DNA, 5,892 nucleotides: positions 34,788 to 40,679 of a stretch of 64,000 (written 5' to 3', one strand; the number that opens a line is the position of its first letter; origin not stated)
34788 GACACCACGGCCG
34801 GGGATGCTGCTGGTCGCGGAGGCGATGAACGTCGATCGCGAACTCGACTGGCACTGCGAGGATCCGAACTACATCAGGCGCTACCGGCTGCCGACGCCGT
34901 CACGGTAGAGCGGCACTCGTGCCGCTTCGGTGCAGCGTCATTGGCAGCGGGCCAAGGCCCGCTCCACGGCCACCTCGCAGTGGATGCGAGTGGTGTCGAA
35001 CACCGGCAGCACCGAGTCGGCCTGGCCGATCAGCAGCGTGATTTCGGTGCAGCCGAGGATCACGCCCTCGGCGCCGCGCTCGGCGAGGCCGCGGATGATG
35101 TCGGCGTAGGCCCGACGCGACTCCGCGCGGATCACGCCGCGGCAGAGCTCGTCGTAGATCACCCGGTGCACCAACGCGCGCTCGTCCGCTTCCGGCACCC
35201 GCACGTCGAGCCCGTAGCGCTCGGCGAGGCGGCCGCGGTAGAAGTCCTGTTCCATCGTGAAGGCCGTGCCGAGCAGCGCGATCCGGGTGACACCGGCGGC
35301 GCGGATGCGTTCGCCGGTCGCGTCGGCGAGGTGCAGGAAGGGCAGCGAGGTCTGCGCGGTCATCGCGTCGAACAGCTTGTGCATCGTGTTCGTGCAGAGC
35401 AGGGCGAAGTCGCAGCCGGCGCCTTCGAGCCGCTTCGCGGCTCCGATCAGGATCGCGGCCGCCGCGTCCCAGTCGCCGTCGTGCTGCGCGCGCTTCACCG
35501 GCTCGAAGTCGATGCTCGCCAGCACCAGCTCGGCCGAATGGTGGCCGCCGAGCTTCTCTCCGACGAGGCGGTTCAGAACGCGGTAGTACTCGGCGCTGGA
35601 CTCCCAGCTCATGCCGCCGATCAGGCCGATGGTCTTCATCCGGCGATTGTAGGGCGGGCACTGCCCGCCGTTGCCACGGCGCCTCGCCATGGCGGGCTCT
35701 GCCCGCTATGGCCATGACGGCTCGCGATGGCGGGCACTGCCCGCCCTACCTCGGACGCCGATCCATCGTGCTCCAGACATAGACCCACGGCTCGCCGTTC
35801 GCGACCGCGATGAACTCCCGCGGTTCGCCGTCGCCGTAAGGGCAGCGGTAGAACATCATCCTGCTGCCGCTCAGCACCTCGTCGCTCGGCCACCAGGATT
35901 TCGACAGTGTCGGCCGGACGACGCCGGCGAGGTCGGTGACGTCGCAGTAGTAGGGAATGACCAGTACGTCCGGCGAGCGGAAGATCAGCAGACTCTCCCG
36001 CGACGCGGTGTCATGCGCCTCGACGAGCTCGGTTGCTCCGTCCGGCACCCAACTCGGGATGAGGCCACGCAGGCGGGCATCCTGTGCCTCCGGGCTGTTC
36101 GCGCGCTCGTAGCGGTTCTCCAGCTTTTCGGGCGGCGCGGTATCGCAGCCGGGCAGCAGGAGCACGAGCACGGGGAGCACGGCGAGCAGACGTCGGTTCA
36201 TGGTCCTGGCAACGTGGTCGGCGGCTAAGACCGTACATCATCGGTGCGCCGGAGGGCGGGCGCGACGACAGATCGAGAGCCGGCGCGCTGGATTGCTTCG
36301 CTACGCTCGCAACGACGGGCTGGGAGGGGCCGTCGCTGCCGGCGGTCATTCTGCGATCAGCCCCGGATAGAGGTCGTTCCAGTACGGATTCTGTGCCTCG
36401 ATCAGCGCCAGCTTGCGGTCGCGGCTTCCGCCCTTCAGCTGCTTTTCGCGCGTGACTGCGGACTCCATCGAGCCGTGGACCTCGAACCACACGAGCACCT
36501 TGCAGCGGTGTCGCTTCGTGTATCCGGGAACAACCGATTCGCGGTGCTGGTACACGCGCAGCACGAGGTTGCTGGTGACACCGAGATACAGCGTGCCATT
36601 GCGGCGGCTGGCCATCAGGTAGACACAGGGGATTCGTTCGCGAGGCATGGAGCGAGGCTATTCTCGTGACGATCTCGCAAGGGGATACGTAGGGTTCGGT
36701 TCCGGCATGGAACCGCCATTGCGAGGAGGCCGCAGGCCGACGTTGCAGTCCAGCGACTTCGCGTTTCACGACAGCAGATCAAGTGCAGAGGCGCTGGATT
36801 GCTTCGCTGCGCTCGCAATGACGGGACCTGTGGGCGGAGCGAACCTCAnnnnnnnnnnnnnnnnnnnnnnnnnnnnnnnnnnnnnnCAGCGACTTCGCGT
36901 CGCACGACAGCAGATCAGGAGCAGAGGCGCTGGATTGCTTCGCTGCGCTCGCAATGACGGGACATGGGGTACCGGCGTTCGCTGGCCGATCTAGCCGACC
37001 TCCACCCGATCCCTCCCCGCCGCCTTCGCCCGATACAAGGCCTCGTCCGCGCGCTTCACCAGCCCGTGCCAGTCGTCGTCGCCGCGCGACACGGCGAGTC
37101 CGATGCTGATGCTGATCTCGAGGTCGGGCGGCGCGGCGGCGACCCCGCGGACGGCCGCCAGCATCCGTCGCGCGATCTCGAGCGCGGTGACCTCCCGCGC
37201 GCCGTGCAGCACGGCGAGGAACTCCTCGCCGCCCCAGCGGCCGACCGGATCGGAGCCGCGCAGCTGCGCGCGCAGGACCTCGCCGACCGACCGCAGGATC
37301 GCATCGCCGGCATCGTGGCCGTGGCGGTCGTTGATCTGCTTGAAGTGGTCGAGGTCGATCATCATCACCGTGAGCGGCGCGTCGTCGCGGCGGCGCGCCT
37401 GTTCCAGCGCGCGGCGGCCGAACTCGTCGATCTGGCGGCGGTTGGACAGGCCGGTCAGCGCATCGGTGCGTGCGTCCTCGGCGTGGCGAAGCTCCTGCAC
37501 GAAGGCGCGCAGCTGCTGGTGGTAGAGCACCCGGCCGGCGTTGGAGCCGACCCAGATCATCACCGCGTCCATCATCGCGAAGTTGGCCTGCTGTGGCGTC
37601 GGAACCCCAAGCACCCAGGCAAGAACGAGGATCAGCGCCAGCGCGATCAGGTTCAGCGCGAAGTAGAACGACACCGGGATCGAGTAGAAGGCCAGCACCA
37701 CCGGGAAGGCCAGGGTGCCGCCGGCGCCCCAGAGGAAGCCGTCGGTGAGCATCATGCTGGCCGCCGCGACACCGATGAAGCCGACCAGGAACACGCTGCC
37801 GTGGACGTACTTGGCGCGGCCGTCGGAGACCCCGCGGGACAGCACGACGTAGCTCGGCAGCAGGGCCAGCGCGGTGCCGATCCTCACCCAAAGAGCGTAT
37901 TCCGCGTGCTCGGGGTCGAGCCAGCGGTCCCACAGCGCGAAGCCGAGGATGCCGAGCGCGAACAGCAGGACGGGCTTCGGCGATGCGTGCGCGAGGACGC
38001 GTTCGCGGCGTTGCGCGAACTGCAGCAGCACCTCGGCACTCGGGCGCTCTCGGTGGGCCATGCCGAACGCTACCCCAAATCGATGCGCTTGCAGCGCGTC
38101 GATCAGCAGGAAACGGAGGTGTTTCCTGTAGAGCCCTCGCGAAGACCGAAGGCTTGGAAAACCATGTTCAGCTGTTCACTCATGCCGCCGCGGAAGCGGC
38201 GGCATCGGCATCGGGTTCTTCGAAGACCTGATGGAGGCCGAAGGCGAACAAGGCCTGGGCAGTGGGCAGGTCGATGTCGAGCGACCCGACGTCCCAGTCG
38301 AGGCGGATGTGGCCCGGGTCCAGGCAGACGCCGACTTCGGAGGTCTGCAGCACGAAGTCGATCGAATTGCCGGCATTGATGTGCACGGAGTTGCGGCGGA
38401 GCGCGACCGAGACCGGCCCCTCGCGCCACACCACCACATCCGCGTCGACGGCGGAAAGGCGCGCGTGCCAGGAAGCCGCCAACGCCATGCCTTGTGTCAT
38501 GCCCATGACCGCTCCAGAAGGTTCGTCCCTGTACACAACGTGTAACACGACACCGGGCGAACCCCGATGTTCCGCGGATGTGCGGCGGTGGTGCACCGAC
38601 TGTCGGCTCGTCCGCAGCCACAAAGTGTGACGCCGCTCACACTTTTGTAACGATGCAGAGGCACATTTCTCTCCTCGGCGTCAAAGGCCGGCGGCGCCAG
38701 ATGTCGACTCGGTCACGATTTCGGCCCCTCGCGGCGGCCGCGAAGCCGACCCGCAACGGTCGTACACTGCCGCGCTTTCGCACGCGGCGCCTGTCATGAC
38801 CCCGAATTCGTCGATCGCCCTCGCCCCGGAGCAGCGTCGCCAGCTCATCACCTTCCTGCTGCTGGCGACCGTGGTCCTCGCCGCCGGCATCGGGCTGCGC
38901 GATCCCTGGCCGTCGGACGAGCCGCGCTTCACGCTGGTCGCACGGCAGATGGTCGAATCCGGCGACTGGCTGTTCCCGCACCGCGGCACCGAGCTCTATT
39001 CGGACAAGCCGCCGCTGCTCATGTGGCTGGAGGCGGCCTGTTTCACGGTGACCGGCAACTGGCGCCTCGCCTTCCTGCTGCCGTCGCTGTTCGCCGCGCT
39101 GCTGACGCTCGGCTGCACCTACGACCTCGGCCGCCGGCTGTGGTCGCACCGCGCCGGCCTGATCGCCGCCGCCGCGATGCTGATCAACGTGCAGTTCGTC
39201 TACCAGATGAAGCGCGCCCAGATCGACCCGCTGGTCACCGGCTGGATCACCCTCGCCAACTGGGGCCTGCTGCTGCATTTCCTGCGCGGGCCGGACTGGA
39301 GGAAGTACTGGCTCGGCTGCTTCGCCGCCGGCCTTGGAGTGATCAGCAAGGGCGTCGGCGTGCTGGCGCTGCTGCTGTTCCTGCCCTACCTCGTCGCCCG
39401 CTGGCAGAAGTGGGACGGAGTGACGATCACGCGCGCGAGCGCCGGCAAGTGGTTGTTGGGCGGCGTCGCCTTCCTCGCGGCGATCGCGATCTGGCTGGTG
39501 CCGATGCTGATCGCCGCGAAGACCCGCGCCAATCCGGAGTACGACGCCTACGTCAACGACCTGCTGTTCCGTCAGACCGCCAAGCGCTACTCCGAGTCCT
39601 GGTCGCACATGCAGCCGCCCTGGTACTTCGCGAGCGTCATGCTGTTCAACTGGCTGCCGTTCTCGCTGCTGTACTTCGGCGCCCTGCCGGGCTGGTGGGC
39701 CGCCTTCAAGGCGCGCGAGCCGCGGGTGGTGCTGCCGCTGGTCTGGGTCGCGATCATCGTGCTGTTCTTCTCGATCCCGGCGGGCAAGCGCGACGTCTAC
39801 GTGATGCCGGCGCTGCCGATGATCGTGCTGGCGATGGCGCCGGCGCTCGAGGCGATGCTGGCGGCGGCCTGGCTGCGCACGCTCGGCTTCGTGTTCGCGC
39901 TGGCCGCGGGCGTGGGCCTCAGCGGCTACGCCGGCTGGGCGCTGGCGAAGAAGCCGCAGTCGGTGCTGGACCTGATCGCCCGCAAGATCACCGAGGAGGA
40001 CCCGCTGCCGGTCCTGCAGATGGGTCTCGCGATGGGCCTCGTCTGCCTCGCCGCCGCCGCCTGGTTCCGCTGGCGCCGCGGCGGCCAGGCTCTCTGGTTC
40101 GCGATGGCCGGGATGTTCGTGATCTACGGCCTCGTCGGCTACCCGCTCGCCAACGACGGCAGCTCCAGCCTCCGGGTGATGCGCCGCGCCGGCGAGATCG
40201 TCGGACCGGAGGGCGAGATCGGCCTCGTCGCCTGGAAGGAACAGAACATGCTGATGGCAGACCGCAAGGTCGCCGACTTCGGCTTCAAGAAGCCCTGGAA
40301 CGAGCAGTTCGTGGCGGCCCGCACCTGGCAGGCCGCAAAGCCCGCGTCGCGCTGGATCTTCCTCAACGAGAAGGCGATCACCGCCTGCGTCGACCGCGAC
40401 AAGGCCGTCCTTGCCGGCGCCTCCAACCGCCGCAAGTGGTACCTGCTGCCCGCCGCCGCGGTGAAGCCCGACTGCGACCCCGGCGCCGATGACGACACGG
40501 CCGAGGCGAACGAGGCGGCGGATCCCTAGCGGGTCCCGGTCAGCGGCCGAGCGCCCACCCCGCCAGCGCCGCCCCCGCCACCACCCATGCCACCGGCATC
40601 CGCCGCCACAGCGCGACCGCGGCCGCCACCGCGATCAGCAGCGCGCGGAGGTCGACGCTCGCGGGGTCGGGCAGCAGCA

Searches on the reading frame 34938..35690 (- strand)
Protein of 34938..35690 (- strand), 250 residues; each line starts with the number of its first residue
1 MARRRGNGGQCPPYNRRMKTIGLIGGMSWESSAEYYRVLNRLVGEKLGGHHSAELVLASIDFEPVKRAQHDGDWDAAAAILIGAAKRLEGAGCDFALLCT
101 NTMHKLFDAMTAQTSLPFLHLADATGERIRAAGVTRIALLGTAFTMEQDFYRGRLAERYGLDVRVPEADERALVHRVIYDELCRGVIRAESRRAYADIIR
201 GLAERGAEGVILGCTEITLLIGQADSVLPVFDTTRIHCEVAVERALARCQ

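Call 101: search_protein_families(library=pfam, proteins=[window:34938-35690:-], max_evalue=0.00001)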
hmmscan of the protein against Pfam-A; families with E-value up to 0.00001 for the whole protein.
window:34938-35690:- (250 aa): 1 family
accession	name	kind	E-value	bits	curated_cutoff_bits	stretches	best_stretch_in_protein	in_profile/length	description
PF01177.27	Asp_Glu_race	-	8.8e-46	156.8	31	1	24-240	1-210/211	Asp/Glu/Hydantoin racemase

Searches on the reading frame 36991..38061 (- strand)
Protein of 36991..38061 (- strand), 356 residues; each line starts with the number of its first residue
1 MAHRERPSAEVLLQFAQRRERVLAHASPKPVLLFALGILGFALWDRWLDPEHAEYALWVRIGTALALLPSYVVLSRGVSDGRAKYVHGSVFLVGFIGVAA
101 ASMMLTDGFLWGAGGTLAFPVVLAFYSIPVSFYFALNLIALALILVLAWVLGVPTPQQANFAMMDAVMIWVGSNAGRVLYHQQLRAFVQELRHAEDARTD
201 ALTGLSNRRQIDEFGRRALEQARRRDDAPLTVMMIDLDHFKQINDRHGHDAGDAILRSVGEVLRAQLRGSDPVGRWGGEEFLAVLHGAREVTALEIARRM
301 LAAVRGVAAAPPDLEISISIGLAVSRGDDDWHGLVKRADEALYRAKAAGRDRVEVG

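Call 41: search_protein_families(library=pfam, proteins=[window:36991-38061:-], max_evalue=0.001)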
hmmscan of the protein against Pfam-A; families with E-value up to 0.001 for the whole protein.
window:36991-38061:- (356 aa): 2 families
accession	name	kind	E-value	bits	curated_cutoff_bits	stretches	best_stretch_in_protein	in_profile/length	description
PF00990.26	GGDEF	-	1.2e-43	149.1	23.8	1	198-352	2-161/161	Diguanylate cyclase, GGDEF domain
PF20968.2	MASE8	-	1.8e-05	25.4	26.2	1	43-151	1-107/154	MASE8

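Call 81: find_homologous_proteins(query=window:36991-38061:-, max_evalue=1e-30)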
Query window:36991-38061:- (356 aa): 456 proteins with E <= 1e-30 among 8000 candidates; the best 120 are listed.
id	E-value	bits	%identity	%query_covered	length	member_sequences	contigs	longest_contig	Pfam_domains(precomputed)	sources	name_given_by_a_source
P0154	8.4e-230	780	100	100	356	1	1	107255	PF20968.4,PF00990.27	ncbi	-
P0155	2.4e-92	328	49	98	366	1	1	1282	PF20968.4,PF00990.27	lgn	-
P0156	1.7e-90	322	46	100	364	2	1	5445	PF20968.4,PF00990.27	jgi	-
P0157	1.1e-87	312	47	100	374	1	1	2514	PF20968.4,PF00990.27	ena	-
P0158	1.6e-87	312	48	99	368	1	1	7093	PF20968.4,PF00990.27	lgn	-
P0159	3.3e-85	304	46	99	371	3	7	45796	PF20968.4,PF00990.27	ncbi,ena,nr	ncbi:MAG: GGDEF domain-containing protein [Xanthomonadales bacterium]|nr:GGDEF domain-containing pro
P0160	6.7e-77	277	43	98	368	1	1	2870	PF20968.4,PF00990.27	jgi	-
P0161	4.0e-73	265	43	93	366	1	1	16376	PF20968.4,PF00990.27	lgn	-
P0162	1.1e-71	260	42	93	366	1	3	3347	PF20968.4,PF00990.27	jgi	jgi:diguanylate cyclase (GGDEF)-like protein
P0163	1.5e-70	256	43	97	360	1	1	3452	PF20968.4,PF00990.27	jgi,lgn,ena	-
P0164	2.7e-70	255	43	95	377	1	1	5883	PF20968.4,PF00990.27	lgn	-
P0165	5.8e-55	205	40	90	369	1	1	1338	PF20968.4,PF00990.27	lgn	-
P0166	5.7e-53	198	38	97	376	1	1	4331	PF20968.4,PF00990.27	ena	-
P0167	5.7e-53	198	38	97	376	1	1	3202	PF20968.4,PF00990.27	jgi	-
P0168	5.8e-53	198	38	97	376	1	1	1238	PF20968.4,PF00990.27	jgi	-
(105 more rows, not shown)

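Call 82: find_encoding_contigs(protein=P0159, flank=3000, max_places=3)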
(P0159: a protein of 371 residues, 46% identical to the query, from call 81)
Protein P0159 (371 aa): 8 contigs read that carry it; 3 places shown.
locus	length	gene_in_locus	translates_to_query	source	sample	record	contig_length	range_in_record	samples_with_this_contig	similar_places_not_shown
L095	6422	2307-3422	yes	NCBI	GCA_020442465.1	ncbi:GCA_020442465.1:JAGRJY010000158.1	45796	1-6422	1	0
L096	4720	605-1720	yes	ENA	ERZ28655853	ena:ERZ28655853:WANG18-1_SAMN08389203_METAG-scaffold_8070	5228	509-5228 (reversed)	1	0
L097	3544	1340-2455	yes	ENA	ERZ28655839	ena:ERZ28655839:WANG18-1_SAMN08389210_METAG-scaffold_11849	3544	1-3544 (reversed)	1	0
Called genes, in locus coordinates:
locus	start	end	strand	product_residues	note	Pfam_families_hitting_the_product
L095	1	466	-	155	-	PF00027:cNMP_binding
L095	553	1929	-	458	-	PF00483:NTP_transferase, PF01128:IspD, PF12804:NTP_transf_3, PF25084:LbH_EIF2B (faint), PF25087:GMPPB_C, PF00132:Hexapep, PF14602:Hexapep_2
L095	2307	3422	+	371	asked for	PF20968:MASE8, PF00990:GGDEF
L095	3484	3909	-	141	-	PF02823:ATP-synt_DE_N, PF00401:ATP-synt_DE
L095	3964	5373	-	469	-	PF02874:ATP-synt_ab_N, PF00006:ATP-synt_ab, PF22919:ATP-synt_VA_C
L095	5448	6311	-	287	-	PF00231:ATP-synt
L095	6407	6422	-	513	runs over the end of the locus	PF02874:ATP-synt_ab_N, PF00006:ATP-synt_ab, PF00306:ATP-synt_ab_C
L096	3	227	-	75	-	?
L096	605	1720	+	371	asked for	PF20968:MASE8, PF00990:GGDEF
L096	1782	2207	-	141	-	PF02823:ATP-synt_DE_N, PF00401:ATP-synt_DE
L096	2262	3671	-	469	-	PF02874:ATP-synt_ab_N, PF00006:ATP-synt_ab, PF22919:ATP-synt_VA_C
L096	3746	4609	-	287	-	PF00231:ATP-synt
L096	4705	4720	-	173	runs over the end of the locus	?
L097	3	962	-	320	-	?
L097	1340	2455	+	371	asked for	PF20968:MASE8, PF00990:GGDEF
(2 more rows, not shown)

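Call 83: find_encoding_contigs(protein=P0158, flank=3000, max_places=2)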
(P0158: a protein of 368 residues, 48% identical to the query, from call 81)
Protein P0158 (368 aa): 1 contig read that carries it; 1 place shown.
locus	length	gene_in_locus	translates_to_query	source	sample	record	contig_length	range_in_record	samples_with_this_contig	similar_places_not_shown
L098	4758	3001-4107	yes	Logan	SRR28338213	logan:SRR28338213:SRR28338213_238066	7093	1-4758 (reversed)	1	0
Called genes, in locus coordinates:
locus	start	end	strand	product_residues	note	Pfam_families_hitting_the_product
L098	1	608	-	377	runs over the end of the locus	-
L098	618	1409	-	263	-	PF00027:cNMP_binding, PF16697:Yop-YscD_cpl (faint), PF00498:FHA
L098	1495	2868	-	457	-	PF00483:NTP_transferase, PF01128:IspD, PF12804:NTP_transf_3, PF25084:LbH_EIF2B (weak), PF25087:GMPPB_C, PF00132:Hexapep, PF14602:Hexapep_2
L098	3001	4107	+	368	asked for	PF20968:MASE8, PF00990:GGDEF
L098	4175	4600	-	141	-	PF02823:ATP-synt_DE_N, PF00401:ATP-synt_DE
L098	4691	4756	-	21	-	?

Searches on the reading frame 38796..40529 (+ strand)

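Call 41: search_protein_families(library=pfam, proteins=[window:38796-40529:+], max_evalue=0.001)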
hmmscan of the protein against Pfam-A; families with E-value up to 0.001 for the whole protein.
window:38796-40529:+ (577 aa): 2 families
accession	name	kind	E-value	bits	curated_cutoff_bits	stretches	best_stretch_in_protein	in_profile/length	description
PF13231.12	PMT_2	-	2.1e-12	48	26.1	1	70-231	1-155/160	Dolichyl-phosphate-mannose-protein mannosyltransferase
PF02366.24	PMT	-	1e-08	35.5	22.7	1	65-234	56-232/245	Dolichyl-phosphate-mannose-protein mannosyltransferase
